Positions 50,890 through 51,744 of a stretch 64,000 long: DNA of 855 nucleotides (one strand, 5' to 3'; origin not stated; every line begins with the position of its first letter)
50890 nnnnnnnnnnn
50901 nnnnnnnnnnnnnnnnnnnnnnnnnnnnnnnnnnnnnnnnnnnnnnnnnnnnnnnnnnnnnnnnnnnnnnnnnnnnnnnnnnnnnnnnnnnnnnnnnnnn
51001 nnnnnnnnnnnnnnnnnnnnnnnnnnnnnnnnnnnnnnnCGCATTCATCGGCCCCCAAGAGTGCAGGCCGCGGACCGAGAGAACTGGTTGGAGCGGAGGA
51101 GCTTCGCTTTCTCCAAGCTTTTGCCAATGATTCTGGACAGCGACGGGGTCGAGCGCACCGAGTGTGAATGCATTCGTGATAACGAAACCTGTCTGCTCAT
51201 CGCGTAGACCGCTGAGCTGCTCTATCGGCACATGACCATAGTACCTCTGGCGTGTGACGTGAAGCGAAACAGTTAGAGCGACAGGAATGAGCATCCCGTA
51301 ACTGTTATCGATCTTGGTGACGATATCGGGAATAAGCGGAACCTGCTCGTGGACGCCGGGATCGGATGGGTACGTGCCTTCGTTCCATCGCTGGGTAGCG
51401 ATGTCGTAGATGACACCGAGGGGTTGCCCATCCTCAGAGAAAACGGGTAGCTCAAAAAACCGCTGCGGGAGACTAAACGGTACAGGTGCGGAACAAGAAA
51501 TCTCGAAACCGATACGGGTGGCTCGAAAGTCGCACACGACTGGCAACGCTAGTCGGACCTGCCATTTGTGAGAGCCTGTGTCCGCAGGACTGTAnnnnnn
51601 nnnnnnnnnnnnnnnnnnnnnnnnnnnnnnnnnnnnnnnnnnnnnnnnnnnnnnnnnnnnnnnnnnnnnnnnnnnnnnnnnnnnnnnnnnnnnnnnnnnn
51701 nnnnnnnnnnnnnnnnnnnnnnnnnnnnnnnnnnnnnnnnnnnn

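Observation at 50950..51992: Promoter-proximal cassette encodes an Mrr-like PD-(D/E)xK nuclease fused to an unrecognisable C-terminal domain (candidate single-gene defence cassette)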

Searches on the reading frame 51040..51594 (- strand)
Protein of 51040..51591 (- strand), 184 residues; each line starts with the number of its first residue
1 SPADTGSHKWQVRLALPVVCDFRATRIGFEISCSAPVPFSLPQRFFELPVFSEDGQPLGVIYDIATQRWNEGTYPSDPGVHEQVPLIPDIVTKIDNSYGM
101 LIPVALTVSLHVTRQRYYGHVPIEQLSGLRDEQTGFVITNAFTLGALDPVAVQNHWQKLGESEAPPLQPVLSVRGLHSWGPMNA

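Call 27: predict_structure(alignment_id=A2)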
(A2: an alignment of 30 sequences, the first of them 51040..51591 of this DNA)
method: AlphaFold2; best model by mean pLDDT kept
length: 184 residues; sequences in the alignment: 30
mean_pLDDT: 86.6   pTM: 0.74
mean pLDDT of the five models: 86.6, 86.4, 86.0, 84.7, 84.4
residues with pLDDT >= 90: 121; 70-90: 36; 50-70: 18; < 50: 9
segments of 3 or more residues with pLDDT < 50: 1-4, 6-8
pLDDT, mean of each block of 10 residues (from residue 1): 46 83 94 93 94 97 95 96 95 95 97 96 75 68 76 94 93 84 56
secondary structure, 60 per line:
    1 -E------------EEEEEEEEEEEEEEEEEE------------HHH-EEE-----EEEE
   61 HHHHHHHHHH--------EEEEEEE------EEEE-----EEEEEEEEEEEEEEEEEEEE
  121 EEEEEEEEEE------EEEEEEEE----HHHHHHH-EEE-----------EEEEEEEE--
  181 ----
elements in order: E15-32 E49-51 E57-60 H61-70 E79-85 E92-95 E101-130 E137-144 H149-155 E157-159 E171-178

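Call 30: fold_search(model_id=the predicted structure, library=pdb)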
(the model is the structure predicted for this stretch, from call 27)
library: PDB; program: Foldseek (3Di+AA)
matches with E <= 10: 629; with E <= 0.001: 0
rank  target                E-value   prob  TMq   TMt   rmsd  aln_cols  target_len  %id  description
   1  2o24                  6.8e-01  0.01  0.10  0.08  23.6       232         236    9  Spectroscopic and Structural Study of the Heterotropic Linkage between Halide and Proton Ion Binding to Gfp Proteins: E2 (released 2007-05-15)
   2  8s0g_F                7.2e-01  0.02  0.11  0.10  23.6       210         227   10  Crystal structure of Renilla reniformis luciferase-GFP BRET complex (released 2025-09-03)
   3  4gob_A                7.2e-01  0.02  0.11  0.09  22.8       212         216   10  Low pH Crystal Structure of a reconstructed Kaede-type Red Fluorescent Protein, Least Evolved Ancestor (LEA) (released 2013-07-31)
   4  9i65_E                8.5e-01  0.04  0.14  0.17  13.8       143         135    9  Recombinant F-ENA-2 fibers (released 2025-03-12)
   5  4w6n_B                8.5e-01  0.01  0.08  0.07  22.6       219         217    8  Crystal Structure of Full-Length Split GFP Mutant D117C Disulfide Dimer, C 1 2 1 Space Group (released 2015-02-18)
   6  4uts_A                9.0e-01  0.02  0.10  0.10  22.4       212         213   10  Room temperature crystal structure of the fast switching M159T mutant of fluorescent protein Dronpa (released 2015-06-03)
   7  4anj_A                9.5e-01  0.01  0.09  0.03  22.2       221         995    8  MYOSIN VI (MDinsert2-GFP fusion) PRE-POWERSTROKE STATE (MG.ADP.AlF4) (released 2012-10-17)
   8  8s0g_I                1.0e+00  0.02  0.11  0.10  23.5       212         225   10  Crystal structure of Renilla reniformis luciferase-GFP BRET complex (released 2025-09-03)
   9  3uq4_A                1.1e+00  0.02  0.12  0.09  20.0       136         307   11  X-ray structure of a pentameric ligand gated ion channel from Erwinia chrysanthemi (ELIC) mutant F247L (F16L) (released 2012-04-04)
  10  6cdu_A                1.1e+00  0.02  0.12  0.09  17.9       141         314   12  Crystal structure of a chimeric human alpha1GABAA receptor in complex with alphaxalone (released 2018-08-22)
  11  6hjx_B                1.1e+00  0.02  0.12  0.09  21.6       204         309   10  X-ray structure of a pentameric ligand gated ion channel from Erwinia chrysanthemi (ELIC) 7'C pore mutant (L238C) in c (released 2019-10-09)
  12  8u20_A                1.1e+00  0.02  0.11  0.10  22.5       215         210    8  A Highly Stable Variant of Corynactis Californica Green Fluorescent Protein, ccGFP 5 (released 2024-01-31)
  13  4gob_B                1.1e+00  0.02  0.10  0.09  22.7       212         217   10  Low pH Crystal Structure of a reconstructed Kaede-type Red Fluorescent Protein, Least Evolved Ancestor (LEA) (released 2013-07-31)
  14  3sv5                  1.1e+00  0.01  0.09  0.08  24.1       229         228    9  Engineered medium-affinity halide-binding protein derived from YFP: iodide complex (released 2012-07-18)
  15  6hjx_A                1.1e+00  0.02  0.12  0.09  19.7       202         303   11  X-ray structure of a pentameric ligand gated ion channel from Erwinia chrysanthemi (ELIC) 7'C pore mutant (L238C) in c (released 2019-10-09)
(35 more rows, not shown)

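Call 32: search_protein_representatives(protein=window:51040-51591:-)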
Query: 184 residues. Proteins with E-value up to 0.001 (for the whole library): 214; up to 1e-10: 95; up to 1e-30: 8. The best 150 are listed.
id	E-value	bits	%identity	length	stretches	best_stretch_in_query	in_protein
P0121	2.7e-47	177.2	46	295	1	2-180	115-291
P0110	1.7e-45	171.4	42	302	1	2-180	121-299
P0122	1.8e-44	168.0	46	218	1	3-177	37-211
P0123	8.5e-44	165.8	48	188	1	4-181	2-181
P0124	2.2e-42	161.2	46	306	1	1-179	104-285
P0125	2.5e-39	151.3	43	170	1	15-177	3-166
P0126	7.4e-37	143.2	40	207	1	1-176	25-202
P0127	8.7e-31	123.4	43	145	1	46-177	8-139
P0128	2.9e-30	121.7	42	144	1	45-180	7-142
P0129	1.4e-29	119.4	45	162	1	54-179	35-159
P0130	3.3e-29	118.2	44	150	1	31-175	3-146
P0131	3.6e-29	118.1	46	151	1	15-143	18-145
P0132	3.9e-29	118.0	42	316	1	1-160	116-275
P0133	1.3e-28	116.3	43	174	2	1-120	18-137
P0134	1.8e-28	115.8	45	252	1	67-181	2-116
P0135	2.2e-27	112.3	32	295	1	3-182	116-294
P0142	1.1e-22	97.0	31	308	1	4-175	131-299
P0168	1.8e-15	73.4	26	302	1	3-172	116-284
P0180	4.4e-14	68.9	30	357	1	4-174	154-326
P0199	4.5e-12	62.3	23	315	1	3-179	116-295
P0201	7.1e-12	61.7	23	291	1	4-173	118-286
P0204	1.7e-11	60.5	23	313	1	2-174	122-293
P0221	8.2e-10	55.0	24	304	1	3-172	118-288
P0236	7.6e-09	51.8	25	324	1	4-164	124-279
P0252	7.9e-08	48.5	23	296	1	4-172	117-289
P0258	1.4e-07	47.7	33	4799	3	45-80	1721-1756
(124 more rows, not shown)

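Call 33: search_protein_families(library=pfam, proteins=[P0135, P0142, P0168, P0199, P0204, P0201, P0221, P0252, P0236, P0180], max_evalue=0.01)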
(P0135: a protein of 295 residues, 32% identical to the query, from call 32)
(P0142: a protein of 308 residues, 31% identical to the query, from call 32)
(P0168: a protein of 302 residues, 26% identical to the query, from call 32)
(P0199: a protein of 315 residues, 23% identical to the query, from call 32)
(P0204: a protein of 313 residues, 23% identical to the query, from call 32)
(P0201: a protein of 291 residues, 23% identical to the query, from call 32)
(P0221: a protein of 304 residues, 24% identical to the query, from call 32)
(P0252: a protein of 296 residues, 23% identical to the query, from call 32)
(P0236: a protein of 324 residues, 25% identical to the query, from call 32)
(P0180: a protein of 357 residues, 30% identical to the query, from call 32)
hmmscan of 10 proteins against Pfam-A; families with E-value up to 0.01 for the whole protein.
P0135 (295 aa): 2 families
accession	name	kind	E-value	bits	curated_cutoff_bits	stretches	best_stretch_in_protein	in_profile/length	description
PF04471.18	Mrr_cat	-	1.7e-09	38.2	21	1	4-113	4-106/115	Restriction endonuclease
PF22722.2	NA-iREase1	-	0.0002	21.7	27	1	43-108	27-91/106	NACHT-associated inactive Restriction Endonuclease 1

P0142 (308 aa): 2 families
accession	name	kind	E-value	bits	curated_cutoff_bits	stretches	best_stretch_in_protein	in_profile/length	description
PF04471.18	Mrr_cat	-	1.2e-10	41.9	21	1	20-127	5-106/115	Restriction endonuclease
PF13156.12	Mrr_cat_2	-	0.0036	17.6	22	1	57-122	32-97/127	Restriction endonuclease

P0168 (302 aa): 2 families
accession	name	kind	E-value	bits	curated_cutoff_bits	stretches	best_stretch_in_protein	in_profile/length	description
PF04471.18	Mrr_cat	-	8.4e-12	45.7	21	1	5-114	5-107/115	Restriction endonuclease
PF22722.2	NA-iREase1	-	1.2e-05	25.7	27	1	41-117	25-103/106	NACHT-associated inactive Restriction Endonuclease 1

P0199 (315 aa): 2 families
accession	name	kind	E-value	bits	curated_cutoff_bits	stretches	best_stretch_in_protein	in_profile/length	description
PF04471.18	Mrr_cat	-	1.4e-10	41.7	21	1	3-113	3-106/115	Restriction endonuclease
PF22722.2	NA-iREase1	-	3.7e-05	24.1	27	1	40-106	24-89/106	NACHT-associated inactive Restriction Endonuclease 1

P0204 (313 aa): 2 families
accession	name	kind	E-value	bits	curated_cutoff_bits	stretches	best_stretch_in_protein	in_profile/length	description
PF04471.18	Mrr_cat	-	2.8e-11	44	21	1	11-120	4-106/115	Restriction endonuclease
PF22722.2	NA-iREase1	-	1.2e-05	25.7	27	1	48-114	25-90/106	NACHT-associated inactive Restriction Endonuclease 1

P0201 (291 aa): 2 families
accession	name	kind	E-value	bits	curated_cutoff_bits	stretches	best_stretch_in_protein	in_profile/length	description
PF04471.18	Mrr_cat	-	1.3e-12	48.3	21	1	6-114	5-106/115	Restriction endonuclease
PF22722.2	NA-iREase1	-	1.1e-05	25.8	27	1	41-110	24-92/106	NACHT-associated inactive Restriction Endonuclease 1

P0221 (304 aa): 2 families
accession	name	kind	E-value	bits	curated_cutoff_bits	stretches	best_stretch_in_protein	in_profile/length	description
PF04471.18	Mrr_cat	-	3.7e-09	37.1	21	1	7-115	5-106/115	Restriction endonuclease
PF22722.2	NA-iREase1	-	0.0098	16.3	27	0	36-112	18-93/106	NACHT-associated inactive Restriction Endonuclease 1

P0252 (296 aa): 3 families
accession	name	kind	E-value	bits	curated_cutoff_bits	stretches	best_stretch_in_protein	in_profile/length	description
PF04471.18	Mrr_cat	-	4.4e-11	43.4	21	1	6-112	5-105/115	Restriction endonuclease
PF20018.4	VMAP-M14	-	0.0047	17.2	27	0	140-196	71-127/132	vWA-MoxR associated protein middle region (VMAP-M) 14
PF05383.23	La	-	0.0099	16.2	37.1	0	124-143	29-48/59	La domain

P0236 (324 aa): 2 families
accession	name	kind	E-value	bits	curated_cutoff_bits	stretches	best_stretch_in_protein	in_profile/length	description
PF04471.18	Mrr_cat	-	2.7e-08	34.4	21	1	12-121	5-107/115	Restriction endonuclease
PF22722.2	NA-iREase1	-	0.00083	19.8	27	1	48-122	25-101/106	NACHT-associated inactive Restriction Endonuclease 1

P0180 (357 aa): 2 families
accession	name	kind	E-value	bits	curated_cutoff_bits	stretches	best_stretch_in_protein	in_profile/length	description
PF02810.21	SEC-C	-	2.9e-09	37.1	20.4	1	21-39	1-19/19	SEC-C motif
PF04471.18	Mrr_cat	-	9.4e-08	32.6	21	1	43-150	6-106/115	Restriction endonuclease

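Call 34: fold_search(model_id=the predicted structure, library=viral)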
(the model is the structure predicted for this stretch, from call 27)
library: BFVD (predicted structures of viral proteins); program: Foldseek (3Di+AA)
matches with E <= 10: 179; with E <= 0.001: 0
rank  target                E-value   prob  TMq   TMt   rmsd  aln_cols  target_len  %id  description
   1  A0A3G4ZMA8            1.5e-01  0.09  0.17  0.15  14.2       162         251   12  Uncharacterized protein [Terrestrivirus sp.]
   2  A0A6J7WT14            2.2e-01  0.07  0.14  0.06  20.5       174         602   14  Prohead protease [uncultured Caudovirales phage]
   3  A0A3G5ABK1            3.0e-01  0.04  0.13  0.08  17.0       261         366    8  Uncharacterized protein [Hyperionvirus sp.]
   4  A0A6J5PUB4            3.4e-01  0.05  0.15  0.16  25.6       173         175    7  Uncharacterized protein [uncultured Caudovirales phage]
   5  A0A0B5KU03            4.0e-01  0.08  0.15  0.03  17.6       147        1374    9  Glycoprotein [Wuhan Fly Virus 1]
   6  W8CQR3                4.0e-01  0.03  0.12  0.12  23.6       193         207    7  (no name in the UniProt tables at hand)
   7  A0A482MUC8            4.5e-01  0.09  0.17  0.21  11.5       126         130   10  Uncharacterized protein [Escherichia phage vB_EcoM_WFH]
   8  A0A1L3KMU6            6.3e-01  0.06  0.16  0.08  14.9       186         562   10  Glycoprotein [Hubei rhabdo-like virus 6]
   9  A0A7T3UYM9            7.4e-01  0.08  0.21  0.09  17.0       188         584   14  Putative glycoprotein (Fragment) [Soybean thrips chu-like virus 8]
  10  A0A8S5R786            7.9e-01  0.05  0.15  0.16  30.2       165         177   12  DUF6808 domain-containing protein [virus sp. ctee23]
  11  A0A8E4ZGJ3            8.8e-01  0.06  0.12  0.12  13.0        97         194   11  Uncharacterized protein [Tenacibaculum phage Gundel_1]
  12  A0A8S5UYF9            9.3e-01  0.03  0.13  0.07  16.5       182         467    9  Tail protein [Siphoviridae sp. ctjKY6]
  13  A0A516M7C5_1          9.3e-01  0.02  0.11  0.04  21.6       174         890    9  (no name in the UniProt tables at hand)
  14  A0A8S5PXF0            9.8e-01  0.07  0.12  0.22  20.9        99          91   12  Uncharacterized protein [Siphoviridae sp. ct2vX3]
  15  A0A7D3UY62            9.8e-01  0.06  0.10  0.14  22.5        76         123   18  (no name in the UniProt tables at hand)
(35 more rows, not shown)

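Call 59: find_homologous_proteins(query=A6, max_evalue=0.001)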
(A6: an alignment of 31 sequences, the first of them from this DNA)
Query A6 (31 sequences) (185 aa, profile of the alignment): 30 proteins with E <= 0.001 among 1854 candidates.
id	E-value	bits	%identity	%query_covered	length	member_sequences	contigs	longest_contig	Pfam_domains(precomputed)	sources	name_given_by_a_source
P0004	1.6e-54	202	97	100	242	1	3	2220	PF22722.3,PF04471.19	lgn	-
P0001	2.3e-54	201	100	100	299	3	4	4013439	PF22722.3,PF04471.19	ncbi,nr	ncbi:MAG: restriction endonuclease [Burkholderiaceae bacterium]|nr:restriction endonuclease [Burkhol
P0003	5.0e-52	194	74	99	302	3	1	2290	PF04471.19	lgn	-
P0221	8.1e-52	193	24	92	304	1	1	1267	PF04471.19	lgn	-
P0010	6.8e-51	190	65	98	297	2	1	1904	PF22722.3,PF04471.19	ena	-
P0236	1.3e-50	189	24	93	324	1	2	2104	PF04471.19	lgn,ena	-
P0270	1.8e-50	189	29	94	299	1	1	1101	PF22722.3,PF04471.19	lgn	-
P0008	6.9e-50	187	63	98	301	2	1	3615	PF04471.19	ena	-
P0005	1.8e-49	185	73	98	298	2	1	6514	PF04471.19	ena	-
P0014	2.5e-49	185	62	98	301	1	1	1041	PF22722.3,PF04471.19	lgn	-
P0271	5.8e-49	184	49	98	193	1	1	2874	-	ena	-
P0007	1.0e-48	183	65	98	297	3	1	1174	PF22722.3,PF04471.19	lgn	-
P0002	1.1e-48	183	79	99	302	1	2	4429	PF04471.19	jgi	jgi:hypothetical protein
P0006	8.7e-48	180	65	98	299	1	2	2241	PF04471.19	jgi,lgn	jgi:hypothetical protein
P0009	2.0e-47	179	62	98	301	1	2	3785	PF22722.3,PF04471.19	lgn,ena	-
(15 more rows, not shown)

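Call 60: search_solved_structures(query=A6, max_evalue=10)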
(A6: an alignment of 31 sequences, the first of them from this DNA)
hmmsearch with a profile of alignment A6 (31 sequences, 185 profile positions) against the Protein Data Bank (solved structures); distinct sequences matched with E-value up to 10: 8.
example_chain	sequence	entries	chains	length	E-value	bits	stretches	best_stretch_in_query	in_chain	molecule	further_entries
6mky_A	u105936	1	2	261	0.56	12.7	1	86-138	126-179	Protein phosphatase 1 regulatory subunit 7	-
4mx2_A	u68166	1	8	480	0.64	12.5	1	102-177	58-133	Adenylosuccinate lyase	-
6obn_C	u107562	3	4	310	0.75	12.3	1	85-138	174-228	Protein phosphatase 1 regulatory subunit 7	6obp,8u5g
1vi4_A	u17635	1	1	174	0.89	12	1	8-74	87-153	Regulator of ribonuclease activity A protein 1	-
8b5r_S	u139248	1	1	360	1.1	11.7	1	85-138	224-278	Protein phosphatase 1 regulatory subunit 7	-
6hkw_A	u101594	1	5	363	1.1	11.7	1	85-138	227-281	Protein phosphatase 1 regulatory subunit 7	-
4k1x_A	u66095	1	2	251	1.5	11.3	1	20-75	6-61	NADPH:ferredoxin reductase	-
2bgi_A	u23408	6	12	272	1.5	11.2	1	20-75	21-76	FERREDOXIN-NADP(H) REDUCTASE | NADPH:FERREDOXIN REDUCTASE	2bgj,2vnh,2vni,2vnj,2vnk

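Call 71: search_protein_families(library=phrogs, proteins=[window:51040-51591:-], max_evalue=0.1)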
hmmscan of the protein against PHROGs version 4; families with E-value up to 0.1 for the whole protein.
window:51040-51591:- (184 aa): 0 families
